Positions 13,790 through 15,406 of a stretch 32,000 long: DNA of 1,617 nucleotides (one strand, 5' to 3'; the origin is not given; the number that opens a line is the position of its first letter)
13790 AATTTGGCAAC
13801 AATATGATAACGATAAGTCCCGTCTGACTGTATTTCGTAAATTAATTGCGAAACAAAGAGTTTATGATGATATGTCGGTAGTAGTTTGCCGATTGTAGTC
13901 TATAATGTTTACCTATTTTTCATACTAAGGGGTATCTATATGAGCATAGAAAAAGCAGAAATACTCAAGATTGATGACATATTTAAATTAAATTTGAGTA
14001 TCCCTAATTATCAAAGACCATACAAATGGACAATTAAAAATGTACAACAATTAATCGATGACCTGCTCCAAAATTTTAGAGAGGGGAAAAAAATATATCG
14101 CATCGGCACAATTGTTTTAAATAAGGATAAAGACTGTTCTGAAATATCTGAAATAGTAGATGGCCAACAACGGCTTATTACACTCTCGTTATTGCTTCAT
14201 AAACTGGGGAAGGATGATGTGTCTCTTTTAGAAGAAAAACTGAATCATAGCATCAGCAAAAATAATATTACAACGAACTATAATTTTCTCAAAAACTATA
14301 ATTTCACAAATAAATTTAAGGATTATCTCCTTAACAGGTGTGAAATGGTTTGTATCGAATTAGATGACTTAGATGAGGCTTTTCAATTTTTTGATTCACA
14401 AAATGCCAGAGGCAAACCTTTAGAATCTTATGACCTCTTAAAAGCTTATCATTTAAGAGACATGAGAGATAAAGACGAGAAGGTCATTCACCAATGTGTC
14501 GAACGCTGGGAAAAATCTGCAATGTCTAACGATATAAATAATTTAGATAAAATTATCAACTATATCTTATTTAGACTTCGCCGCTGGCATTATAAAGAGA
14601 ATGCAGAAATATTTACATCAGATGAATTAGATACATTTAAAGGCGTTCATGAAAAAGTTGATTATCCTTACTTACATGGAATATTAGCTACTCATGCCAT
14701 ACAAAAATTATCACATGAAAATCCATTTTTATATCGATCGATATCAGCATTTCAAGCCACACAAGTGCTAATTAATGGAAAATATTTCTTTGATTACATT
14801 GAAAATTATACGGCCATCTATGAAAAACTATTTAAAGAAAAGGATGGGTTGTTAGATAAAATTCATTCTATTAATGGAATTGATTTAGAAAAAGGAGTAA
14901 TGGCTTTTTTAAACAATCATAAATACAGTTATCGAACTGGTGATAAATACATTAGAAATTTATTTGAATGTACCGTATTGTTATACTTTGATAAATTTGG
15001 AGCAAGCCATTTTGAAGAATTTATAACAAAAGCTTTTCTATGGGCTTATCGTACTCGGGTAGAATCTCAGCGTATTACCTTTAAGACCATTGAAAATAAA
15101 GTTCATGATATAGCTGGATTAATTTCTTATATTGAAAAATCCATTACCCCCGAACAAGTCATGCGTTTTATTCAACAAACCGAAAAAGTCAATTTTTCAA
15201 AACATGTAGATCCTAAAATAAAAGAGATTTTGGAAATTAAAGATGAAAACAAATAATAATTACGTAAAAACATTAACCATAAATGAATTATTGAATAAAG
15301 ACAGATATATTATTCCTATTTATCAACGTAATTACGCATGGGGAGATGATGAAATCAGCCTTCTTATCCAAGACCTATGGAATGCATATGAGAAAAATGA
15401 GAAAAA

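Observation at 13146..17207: Low-GC, DUS-free islet with tandem DUF262 and DUF262-DUF1524 (GmrSD-like) genes behind a solo PP2C phosphatase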

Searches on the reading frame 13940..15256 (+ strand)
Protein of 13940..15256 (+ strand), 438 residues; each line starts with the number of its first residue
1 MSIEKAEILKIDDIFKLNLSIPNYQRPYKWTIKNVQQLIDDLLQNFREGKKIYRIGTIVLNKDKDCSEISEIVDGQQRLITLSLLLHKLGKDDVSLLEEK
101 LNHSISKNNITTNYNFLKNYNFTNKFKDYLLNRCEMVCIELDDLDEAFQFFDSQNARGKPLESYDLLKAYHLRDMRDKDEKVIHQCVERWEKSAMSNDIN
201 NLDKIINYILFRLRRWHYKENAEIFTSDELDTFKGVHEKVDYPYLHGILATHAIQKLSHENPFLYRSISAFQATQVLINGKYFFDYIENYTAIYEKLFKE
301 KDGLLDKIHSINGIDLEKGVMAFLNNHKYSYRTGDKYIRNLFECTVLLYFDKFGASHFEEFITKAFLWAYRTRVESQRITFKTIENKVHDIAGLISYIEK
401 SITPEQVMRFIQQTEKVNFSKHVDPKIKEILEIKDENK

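Call 3: search_protein_families(library=pfam, proteins=[window:13940-15256:+], max_evalue=0.01)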
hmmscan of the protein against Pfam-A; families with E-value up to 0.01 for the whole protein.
window:13940-15256:+ (438 aa): 2 families
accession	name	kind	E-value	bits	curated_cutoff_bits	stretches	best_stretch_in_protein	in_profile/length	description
PF25202.1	DUF7834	-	3.5e-58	197.7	27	1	184-421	3-231/235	Family of unknown function (DUF7834)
PF03235.19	GmrSD_N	-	3.9e-32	112.4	33.2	1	15-171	5-198/199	GmrSD restriction endonuclease, N-terminal domain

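Call 4: search_protein_families(library=padloc, proteins=[window:13940-15256:+], max_evalue=0.01)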
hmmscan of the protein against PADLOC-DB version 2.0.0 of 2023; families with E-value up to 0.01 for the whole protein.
window:13940-15256:+ (438 aa): 28 families (the best 25 are shown)
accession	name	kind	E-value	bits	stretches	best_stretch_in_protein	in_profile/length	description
PDLC04157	HEC-06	-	9.4e-30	101.7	2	16-111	20-114/558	-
PDLC04155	HEC-06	-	4.6e-26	89.4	2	8-88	9-89/562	-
PDLC04154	HEC-06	-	1.7e-23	81.1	2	18-93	23-96/569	-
PDLC02691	Orf5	-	8.1e-23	78.8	2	15-108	17-110/579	Orf5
PDLC02686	Orf5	-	1.1e-22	78.2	2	9-100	11-103/566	Orf5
PDLC02695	Orf5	-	5.7e-22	75.8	2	9-107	8-116/601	Orf5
PDLC02700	Orf5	-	1.4e-21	74.9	2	18-108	11-102/555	Orf5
PDLC02693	Orf5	-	1.9e-20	71.4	2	20-90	10-84/543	Orf5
PDLC02687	Orf5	-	4.1e-20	70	2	18-88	17-85/543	Orf5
PDLC02701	Orf5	-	9.1e-19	65.4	2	10-117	9-128/596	Orf5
PDLC02789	SspE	-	7.4e-17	59.1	2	20-113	21-131/749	SspE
PDLC02786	SspE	-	1.3e-15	54.8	1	18-101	23-117/766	SspE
PDLC02792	SspE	-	2.1e-15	54.1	2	19-103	24-123/771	SspE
PDLC02690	Orf5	-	5.2e-15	53.3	1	20-86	11-76/531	Orf5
PDLC02694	Orf5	-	9.8e-15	52.2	2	123-209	195-278/574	Orf5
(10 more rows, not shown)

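Call 5: search_protein_families(library=ncbifam, proteins=[window:13940-15256:+], max_evalue=0.01)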
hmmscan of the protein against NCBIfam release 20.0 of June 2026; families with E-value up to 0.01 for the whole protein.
window:13940-15256:+ (438 aa): 0 families

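Call 12: find_homologous_proteins(query=window:13940-15256:+)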
Query window:13940-15256:+ (438 aa): 6985 proteins with E <= 0.001 among 8000 candidates; the best 120 are listed.
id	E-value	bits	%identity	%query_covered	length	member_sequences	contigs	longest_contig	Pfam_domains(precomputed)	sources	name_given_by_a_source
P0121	7.7e-258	874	90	100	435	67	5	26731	PF25202.2,PF03235.20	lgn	-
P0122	1.1e-224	764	98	79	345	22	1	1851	PF25202.2,PF03235.20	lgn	-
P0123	7.6e-197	673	70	100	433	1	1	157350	PF25202.2,PF03235.20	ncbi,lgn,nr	ncbi:DUF262 domain-containing protein [Aggregatibacter actinomycetemcomitans]|nr:DUF262 domain-conta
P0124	9.6e-195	666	68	100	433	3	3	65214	PF25202.2,PF03235.20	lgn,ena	-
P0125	1.7e-194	665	68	100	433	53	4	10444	PF25202.2,PF03235.20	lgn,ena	-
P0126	3.7e-192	657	68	100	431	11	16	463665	PF25202.2,PF03235.20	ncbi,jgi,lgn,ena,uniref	ncbi:MAG: DUF262 domain-containing protein [Aggregatibacter segnis]|jgi:hypothetical protein|uniref:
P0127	2.2e-190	651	68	100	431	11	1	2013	PF25202.2,PF03235.20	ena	-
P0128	1.1e-188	646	67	100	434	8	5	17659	PF25202.2,PF03235.20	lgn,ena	-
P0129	3.4e-187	641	67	98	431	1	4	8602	PF25202.2,PF03235.20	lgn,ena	-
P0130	9.7e-185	633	94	69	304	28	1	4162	PF25202.2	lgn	-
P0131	2.0e-183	629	66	99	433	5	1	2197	PF25202.2,PF03235.20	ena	-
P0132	6.2e-183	627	66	100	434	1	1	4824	PF25202.2,PF03235.20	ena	-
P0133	1.6e-182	626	66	100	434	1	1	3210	PF25202.2,PF03235.20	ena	-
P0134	2.5e-182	625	66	100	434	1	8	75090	PF25202.2,PF03235.20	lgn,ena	-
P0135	1.1e-181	623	65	99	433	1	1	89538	PF25202.2,PF03235.20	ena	-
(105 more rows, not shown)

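Call 16: find_encoding_contigs(protein=P0121, flank=8000, max_places=5)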
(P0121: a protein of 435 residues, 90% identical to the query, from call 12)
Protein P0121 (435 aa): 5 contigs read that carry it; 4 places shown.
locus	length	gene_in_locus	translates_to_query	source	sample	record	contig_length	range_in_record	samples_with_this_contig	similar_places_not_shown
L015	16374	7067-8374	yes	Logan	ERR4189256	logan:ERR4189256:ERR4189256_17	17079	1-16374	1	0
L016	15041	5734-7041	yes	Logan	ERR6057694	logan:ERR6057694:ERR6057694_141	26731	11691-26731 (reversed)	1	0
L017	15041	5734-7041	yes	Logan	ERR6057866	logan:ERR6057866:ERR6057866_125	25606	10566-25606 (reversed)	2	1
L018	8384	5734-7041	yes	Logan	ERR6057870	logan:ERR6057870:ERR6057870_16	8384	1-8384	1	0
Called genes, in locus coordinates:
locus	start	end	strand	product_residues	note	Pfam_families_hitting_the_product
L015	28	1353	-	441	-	PF01938:TRAM, PF05958:tRNA_U5-meth_tr, PF02475:TRM5-TYW2_MTfase (weak), PF13649:Methyltransf_25 (weak), PF13847:Methyltransf_31 (weak)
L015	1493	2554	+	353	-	PF03734:YkuD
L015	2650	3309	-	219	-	PF02540:NAD_synthase (faint), PF06508:QueC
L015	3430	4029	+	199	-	PF01066:CDP-OH_P_transf (weak)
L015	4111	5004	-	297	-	PF12275:DUF3616 (faint)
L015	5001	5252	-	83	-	PF18967:PycTM (weak)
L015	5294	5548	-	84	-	-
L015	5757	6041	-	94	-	PF13670:PepSY_2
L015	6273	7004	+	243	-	PF00481:PP2C (faint), PF13672:PP2C_2 (weak), PF07228:SpoIIE (faint)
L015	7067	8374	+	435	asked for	PF03235:GmrSD_N, PF25202:DUF7834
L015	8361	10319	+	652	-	PF03235:GmrSD_N, PF07510:GmrSD_C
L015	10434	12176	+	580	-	PF00561:Abhydrolase_1, PF12146:Hydrolase_4, PF12697:Abhydrolase_6, PF12147:Methyltransf_20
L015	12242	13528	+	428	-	PF14378:PAP2_3 (weak), PF01569:PAP2 (weak), PF00782:DSPc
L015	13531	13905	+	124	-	-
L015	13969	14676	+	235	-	PF01553:Acyltransferase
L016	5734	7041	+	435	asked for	PF03235:GmrSD_N, PF25202:DUF7834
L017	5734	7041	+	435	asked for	PF03235:GmrSD_N, PF25202:DUF7834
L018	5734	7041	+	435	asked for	PF03235:GmrSD_N, PF25202:DUF7834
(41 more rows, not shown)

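Call 17: find_encoding_contigs(protein=P0123, flank=8000, max_places=3)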
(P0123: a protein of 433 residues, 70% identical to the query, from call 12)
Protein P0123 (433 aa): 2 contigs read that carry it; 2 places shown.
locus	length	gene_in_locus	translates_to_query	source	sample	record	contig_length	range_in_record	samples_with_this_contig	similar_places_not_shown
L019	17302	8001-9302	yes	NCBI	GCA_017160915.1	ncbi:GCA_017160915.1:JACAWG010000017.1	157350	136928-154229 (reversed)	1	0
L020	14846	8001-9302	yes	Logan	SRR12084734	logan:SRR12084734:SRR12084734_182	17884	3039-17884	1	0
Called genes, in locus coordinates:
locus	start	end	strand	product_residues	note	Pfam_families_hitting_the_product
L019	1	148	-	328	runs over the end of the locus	PF01032:FecCD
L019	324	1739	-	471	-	PF02321:OEP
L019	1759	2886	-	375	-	PF12679:ABC2_membrane_2, PF12698:ABC2_membrane_3, PF01061:ABC2_membrane, PF12730:ABC2_membrane_4 (weak)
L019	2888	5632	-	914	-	PF00005:ABC_tran, PF13304:AAA_21 (weak), PF12679:ABC2_membrane_2, PF12698:ABC2_membrane_3, PF01061:ABC2_membrane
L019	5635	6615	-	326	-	PF00364:Biotin_lipoyl (faint), PF25984:BSH_YknX (weak)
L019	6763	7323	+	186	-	PF13022:HTH_Tnp_1_2 (faint), PF00440:TetR_N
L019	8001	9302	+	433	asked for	PF03235:GmrSD_N, PF25202:DUF7834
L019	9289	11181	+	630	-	PF03235:GmrSD_N, PF07510:GmrSD_C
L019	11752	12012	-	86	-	PF03083:MtN3_slv (weak)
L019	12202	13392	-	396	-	PF00155:Aminotran_1_2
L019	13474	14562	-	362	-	PF02222:ATP-grasp, PF17769:PurK_C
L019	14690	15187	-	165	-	PF00731:AIRC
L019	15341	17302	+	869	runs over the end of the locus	PF17900:Peptidase_M1_N, PF01433:Peptidase_M1, PF11940:DUF3458, PF17432:DUF3458_C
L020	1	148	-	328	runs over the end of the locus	PF01032:FecCD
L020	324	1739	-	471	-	PF02321:OEP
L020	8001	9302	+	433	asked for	PF03235:GmrSD_N, PF25202:DUF7834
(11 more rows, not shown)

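Call 57: list_cluster_members(proteins=[L108:2487-6752:+, window:13146-13898:+, window:13940-15256:+, window:15243-17207:+, L105:3207-4178:+, L108:7795-9768:+, L108:9761-12250:+])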
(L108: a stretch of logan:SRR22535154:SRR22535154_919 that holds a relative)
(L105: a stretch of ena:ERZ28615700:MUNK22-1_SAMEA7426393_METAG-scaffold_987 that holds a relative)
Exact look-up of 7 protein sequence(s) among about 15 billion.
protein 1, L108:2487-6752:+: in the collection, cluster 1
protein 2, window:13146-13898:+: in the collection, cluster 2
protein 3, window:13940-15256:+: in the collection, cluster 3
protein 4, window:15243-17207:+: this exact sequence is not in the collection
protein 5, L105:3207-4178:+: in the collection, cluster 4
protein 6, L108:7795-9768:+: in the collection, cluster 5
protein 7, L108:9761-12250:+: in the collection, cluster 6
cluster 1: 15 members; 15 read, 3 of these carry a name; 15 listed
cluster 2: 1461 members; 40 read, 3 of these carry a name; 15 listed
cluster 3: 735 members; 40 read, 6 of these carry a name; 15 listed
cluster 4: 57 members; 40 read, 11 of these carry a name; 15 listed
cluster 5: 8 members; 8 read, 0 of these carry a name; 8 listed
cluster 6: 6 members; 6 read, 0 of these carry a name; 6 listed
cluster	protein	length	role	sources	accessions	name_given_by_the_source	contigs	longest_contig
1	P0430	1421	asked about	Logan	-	-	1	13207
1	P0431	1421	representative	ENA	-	-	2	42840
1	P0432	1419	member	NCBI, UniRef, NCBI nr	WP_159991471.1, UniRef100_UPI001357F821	DNA-directed RNA polymerase subunit beta' [Pelistega ratti] | DNA-directed RNA polymerase subunit beta' n=1 Tax=Pelistega ratti TaxID=2652177 ...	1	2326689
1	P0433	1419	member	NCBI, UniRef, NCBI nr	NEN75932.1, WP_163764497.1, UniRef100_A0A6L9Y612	DNA-directed RNA polymerase subunit beta' [Pelistega sp. NLN82] | DNA-directed RNA polymerase subunit beta' n=1 Tax=Pelistega ratti TaxID=2652177 ... | DNA-directed RNA polymerase subunit beta' [Pelistega ratti]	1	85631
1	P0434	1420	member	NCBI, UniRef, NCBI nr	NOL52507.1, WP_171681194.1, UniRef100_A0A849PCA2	DNA-directed RNA polymerase subunit beta' [Pelistega suis] | DNA-directed RNA polymerase subunit beta' n=1 Tax=Pelistega suis TaxID=1631957 ...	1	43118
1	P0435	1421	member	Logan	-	-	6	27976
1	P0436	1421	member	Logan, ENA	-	-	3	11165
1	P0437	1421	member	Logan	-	-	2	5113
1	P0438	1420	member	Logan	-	-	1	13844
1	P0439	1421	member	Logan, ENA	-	-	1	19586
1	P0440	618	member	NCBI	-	-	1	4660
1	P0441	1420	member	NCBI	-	-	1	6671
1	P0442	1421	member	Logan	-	-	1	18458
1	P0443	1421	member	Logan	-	-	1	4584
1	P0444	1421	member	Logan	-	-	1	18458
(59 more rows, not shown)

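Call 63: search_dna_similar(query=window:13940-15256:+, collection=plasmids, mode=protein, max_evalue=1e-20, max_rows=25, rows=spread)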
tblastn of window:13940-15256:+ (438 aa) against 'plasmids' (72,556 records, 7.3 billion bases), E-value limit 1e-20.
Records with a match: 887; places in all: 889; records where one place covers at least 80% of the query: 870.
Best place of each record, by identity: <60% 887.
By first word of the organism name: Klebsiella 851; Acinetobacter 8; Raoultella 6; Escherichia 6; Serratia 5; Vibrio 3; Pseudoalteromonas 1; Citrobacter 1; Enterobacter 1; Aliarcobacter 1; and 4 more.
By predicted mobility (MOB-suite, as given by PLSDB): conjugative 755; non-mobilizable 99; mobilizable 33.
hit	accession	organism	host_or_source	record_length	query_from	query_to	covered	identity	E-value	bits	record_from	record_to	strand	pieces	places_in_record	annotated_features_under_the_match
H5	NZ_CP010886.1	Vibrio parahaemolyticus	Shrimps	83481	1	430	98%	39.3%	2e-73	258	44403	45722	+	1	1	DUF262 domain-containing protein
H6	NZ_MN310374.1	Klebsiella pneumoniae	-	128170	9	388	87%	32.0%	1e-48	186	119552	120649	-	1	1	DUF262 domain-containing protein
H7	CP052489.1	Klebsiella pneumoniae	Homo sapiens,blood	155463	9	388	87%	32.0%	1e-48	186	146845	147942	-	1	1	DUF262 domain-containing protein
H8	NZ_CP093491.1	Klebsiella pneumoniae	Homo sapiens,Isolated from blood of a ...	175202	9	388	87%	32.0%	1e-48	186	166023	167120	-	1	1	DUF262 domain-containing protein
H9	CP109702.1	Klebsiella pneumoniae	Homo sapiens,whole organism,swab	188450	9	388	87%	32.0%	1e-48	186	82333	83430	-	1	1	DUF262 domain-containing protein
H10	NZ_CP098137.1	Klebsiella pneumoniae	Canis lupus familiaris,Rectal swab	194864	9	388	87%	32.0%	1e-48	186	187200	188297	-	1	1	DUF262 domain-containing protein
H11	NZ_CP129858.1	Klebsiella pneumoniae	Homo sapiens,whole organism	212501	9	388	87%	32.0%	1e-48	186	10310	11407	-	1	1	DUF262 domain-containing protein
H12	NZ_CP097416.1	Klebsiella pneumoniae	Homo sapiens,Human gut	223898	9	388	87%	32.0%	1e-48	186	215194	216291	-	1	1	DUF262 domain-containing protein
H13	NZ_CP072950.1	Klebsiella pneumoniae MGH 39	urine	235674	9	388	87%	32.0%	1e-48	186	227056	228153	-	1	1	DUF262 domain-containing protein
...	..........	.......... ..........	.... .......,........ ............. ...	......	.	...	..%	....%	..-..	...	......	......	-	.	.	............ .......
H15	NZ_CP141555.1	Klebsiella pneumoniae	Homo sapiens,pure culture,rectal swab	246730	9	388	87%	32.0%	1e-48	186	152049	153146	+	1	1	DUF262 domain-containing protein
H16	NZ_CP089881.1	Klebsiella pneumoniae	Milk,pure culture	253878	9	388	87%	32.0%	1e-48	186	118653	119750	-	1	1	DUF262 domain-containing protein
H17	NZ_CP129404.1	Klebsiella pneumoniae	Homo sapiens,urine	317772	9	388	87%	32.0%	1e-48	186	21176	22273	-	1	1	DUF262 domain-containing protein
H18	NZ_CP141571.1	Klebsiella pneumoniae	Homo sapiens,pure culture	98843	18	388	85%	32.6%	1e-60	220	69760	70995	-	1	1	none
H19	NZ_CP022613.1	Klebsiella pneumoniae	-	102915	18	388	85%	32.6%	2e-60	220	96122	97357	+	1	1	DUF262 domain-containing protein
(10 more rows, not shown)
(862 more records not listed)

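Call 64: get_annotated_region(hit=H5, flank=4000)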
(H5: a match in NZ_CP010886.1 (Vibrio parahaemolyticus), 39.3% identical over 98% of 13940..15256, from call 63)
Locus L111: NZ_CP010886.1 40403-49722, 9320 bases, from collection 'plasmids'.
description: Vibrio parahaemolyticus strain CHN25 plasmid P2, complete sequence
organism: Vibrio parahaemolyticus (NCBI taxid 670)
taxonomy: Bacteria; Pseudomonadota; Gammaproteobacteria; Vibrionales; Vibrionaceae; Vibrio; Vibrio parahaemolyticus
host: -; source: Shrimps; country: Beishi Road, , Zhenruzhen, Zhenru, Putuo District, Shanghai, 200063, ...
typing (MOB-suite, as given by PLSDB): mobilizable; relaxase MOBP
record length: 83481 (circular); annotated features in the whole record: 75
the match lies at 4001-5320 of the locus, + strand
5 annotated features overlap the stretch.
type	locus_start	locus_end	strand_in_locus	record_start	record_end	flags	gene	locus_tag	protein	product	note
CDS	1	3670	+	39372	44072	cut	-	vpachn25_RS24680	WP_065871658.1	DUF3320 domain-containing protein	-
CDS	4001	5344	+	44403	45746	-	-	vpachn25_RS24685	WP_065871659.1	DUF262 domain-containing protein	-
CDS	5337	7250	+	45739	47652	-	-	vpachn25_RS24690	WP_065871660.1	DUF262 domain-containing protein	-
CDS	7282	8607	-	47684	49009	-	-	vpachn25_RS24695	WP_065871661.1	relaxase/mobilization nuclease domain-containing protein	-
CDS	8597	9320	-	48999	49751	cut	-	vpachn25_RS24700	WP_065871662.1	chromosome segregation ATPase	-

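Call 65: get_annotated_region(hit=H19, flank=4000)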
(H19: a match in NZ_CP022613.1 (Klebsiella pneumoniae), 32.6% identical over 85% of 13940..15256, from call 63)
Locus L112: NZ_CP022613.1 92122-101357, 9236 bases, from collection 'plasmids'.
description: Klebsiella pneumoniae strain CDC 0106 plasmid unnamed2, complete sequence
organism: Klebsiella pneumoniae (NCBI taxid 573)
taxonomy: Bacteria; Pseudomonadota; Gammaproteobacteria; Enterobacterales; Enterobacteriaceae; Klebsiella; Klebsiella pneumoniae
host: -; source: -; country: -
typing (MOB-suite, as given by PLSDB): conjugative; replicon IncFIB; relaxase MOBF,MOBF; mating-pair formation MPF_F
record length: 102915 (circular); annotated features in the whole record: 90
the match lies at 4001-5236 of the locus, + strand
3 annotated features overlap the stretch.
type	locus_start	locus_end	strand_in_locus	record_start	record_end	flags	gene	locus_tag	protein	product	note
CDS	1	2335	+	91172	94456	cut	-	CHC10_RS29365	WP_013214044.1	type I restriction endonuclease subunit R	-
CDS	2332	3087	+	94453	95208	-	-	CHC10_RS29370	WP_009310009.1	SprT family zinc-dependent metalloprotease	GO:0006508 - proteolysis [Evidence IEA]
CDS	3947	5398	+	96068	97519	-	-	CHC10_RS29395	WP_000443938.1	DUF262 domain-containing protein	-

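Call 85: search_solved_structures(query=window:13940-15256:+, max_evalue=0.01)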
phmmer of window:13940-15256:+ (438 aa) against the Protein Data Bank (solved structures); distinct sequences matched with E-value up to 0.01: 4.
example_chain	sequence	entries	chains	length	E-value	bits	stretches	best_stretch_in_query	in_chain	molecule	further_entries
20yv_A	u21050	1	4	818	1.7e-05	27.4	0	19-102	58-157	DUF262 domain-containing protein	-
20yw_A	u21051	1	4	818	7.4e-05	25.3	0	125-194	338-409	DUF262 domain-containing protein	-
6jiv_D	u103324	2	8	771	8.7e-05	25.1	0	18-102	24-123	SspE protein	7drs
7drr_D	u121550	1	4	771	0.00056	22.4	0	18-102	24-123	SspE protein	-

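Call 102: search_dna_similar(query=window:13940-15256:+, collection=phages, mode=protein, max_evalue=1e-10, max_rows=10)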
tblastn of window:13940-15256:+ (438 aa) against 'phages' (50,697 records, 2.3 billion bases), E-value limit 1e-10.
No match.

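Call 106: predict_structure(alignment_id=A7)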
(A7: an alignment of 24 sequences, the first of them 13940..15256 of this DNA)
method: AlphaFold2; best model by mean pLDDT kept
length: 438 residues; sequences in the alignment: 24
mean_pLDDT: 63.0   pTM: 0.45
mean pLDDT of the five models: 63.0, 61.2, 57.2, 55.4, 51.9
residues with pLDDT >= 90: 13; 70-90: 189; 50-70: 105; < 50: 131
segments of 3 or more residues with pLDDT < 50: 1-3, 155-161, 172-254, 263-287
pLDDT, mean of each block of 10 residues (from residue 1): 59 79 57 83 80 68 56 73 85 66 60 84 85 79 57 48 51 45 35 32 37 30 28 29 39 50 40 34 48 65 77 86 81 74 81 83 91 78 71 80 86 62 80 62
secondary structure, 60 per line:
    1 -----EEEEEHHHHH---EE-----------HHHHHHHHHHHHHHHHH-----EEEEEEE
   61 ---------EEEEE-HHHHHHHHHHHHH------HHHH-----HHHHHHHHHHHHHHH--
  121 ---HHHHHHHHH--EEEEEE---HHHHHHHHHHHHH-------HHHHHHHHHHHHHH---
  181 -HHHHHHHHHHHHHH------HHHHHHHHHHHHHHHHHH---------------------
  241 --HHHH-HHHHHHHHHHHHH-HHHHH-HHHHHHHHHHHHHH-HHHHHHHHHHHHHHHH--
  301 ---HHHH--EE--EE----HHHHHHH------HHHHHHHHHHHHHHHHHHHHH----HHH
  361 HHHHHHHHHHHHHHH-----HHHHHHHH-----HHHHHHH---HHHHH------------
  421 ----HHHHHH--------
elements in order: E6-10 H11-15 H32-48 E54-60 E70-74 H76-88 H95-98 H104-118 H124-132 E135-140 H144-156 H164-177 H182-195 H202-219 H243-246 H248-260 H262-266 H268-281 H283-298 H304-307 H320-326 H333-353 H358-375 H381-388 H394-400 H404-408 H425-430
